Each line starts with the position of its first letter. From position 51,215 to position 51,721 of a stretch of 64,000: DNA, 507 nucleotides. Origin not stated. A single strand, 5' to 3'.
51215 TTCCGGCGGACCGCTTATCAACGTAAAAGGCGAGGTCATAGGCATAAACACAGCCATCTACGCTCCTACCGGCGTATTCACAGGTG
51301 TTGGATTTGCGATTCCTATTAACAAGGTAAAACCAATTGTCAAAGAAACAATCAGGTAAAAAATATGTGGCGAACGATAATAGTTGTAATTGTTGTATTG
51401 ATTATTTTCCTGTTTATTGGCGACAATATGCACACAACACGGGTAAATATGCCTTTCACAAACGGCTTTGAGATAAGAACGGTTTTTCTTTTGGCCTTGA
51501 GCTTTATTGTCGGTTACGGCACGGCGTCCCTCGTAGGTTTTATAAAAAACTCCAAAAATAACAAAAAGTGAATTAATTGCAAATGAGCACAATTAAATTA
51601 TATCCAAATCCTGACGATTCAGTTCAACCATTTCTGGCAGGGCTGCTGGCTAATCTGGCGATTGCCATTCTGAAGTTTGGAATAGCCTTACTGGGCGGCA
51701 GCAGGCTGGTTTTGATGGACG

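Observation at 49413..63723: Magnetosome-gene-cluster-like set (MamP/E, L, M, I, A, Q, B, B, O, C analogues) in the AT-rich half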

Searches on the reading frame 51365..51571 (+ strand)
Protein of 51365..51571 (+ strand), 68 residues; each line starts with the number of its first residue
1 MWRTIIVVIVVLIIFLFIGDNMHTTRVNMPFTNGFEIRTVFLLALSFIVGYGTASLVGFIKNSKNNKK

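Call 4: search_protein_families(library=pfam, proteins=[window:51365-51571:+], max_evalue=0.01)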
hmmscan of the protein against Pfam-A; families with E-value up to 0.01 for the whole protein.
window:51365-51571:+ (68 aa): 1 family
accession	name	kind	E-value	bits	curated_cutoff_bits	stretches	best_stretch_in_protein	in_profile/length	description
PF06305.16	LapA_dom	-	0.00067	19.9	28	1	21-66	2-46/64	Lipopolysaccharide assembly protein A domain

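Call 6: search_protein_families(library=ncbifam, proteins=[window:51365-51571:+], max_evalue=0.01)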
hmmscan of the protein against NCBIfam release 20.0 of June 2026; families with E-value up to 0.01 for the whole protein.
window:51365-51571:+ (68 aa): 1 family
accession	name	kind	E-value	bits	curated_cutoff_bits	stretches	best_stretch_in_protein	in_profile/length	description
NF007107.1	PRK09556.1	equivalog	0.0018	17.3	497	1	4-68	31-96/469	hexose-6-phosphate:phosphate antiporter UhpT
